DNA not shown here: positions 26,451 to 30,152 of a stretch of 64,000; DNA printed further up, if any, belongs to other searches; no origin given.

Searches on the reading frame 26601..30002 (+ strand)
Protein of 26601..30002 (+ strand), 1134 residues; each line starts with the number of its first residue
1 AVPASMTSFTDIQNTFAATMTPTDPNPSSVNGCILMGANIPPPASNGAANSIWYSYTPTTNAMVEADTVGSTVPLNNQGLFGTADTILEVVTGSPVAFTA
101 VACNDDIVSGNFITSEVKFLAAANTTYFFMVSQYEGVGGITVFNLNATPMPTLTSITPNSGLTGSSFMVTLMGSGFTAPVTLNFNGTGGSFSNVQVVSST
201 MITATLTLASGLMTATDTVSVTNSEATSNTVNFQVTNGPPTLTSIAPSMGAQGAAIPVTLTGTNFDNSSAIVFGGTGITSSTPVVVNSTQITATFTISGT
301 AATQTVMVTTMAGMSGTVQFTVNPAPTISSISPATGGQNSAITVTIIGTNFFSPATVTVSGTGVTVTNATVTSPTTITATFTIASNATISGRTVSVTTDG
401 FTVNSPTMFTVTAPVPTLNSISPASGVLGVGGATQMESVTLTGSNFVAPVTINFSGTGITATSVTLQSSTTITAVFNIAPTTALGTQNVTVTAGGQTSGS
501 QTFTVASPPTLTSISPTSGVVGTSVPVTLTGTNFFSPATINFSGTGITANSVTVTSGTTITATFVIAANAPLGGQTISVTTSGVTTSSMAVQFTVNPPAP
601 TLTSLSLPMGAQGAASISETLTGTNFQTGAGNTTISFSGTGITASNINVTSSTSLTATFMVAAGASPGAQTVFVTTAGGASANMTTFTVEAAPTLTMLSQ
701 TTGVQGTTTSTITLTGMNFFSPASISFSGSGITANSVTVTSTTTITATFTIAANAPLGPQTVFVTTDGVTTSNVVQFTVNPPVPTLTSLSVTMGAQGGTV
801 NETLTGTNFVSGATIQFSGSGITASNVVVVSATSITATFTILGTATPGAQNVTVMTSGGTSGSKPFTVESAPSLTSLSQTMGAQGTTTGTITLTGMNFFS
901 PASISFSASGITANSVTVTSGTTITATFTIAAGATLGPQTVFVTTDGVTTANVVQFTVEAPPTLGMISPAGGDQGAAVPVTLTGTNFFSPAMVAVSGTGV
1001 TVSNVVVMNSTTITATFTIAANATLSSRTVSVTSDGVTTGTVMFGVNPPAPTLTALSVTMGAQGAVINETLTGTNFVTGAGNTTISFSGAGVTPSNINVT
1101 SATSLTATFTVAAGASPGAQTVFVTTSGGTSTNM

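Call 19: search_protein_families(library=ncbifam, proteins=[window:26601-30002:+], max_evalue=0.01)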
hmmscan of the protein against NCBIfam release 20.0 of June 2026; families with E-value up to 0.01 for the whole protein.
window:26601-30002:+ (1134 aa): 2 families
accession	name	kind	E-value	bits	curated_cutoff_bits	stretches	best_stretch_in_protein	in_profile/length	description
NF058597.1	CoaZ_rpt_PGGG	domain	2.8e-69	229.2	30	11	149-235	1-88/88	choice-of-anchor Z repeating domain-containing protein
TIGR03908.1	QH_alpha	equivalog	2.1e-15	56.3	274.35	1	951-1037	282-365/510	quinohemoprotein amine dehydrogenase subunit alpha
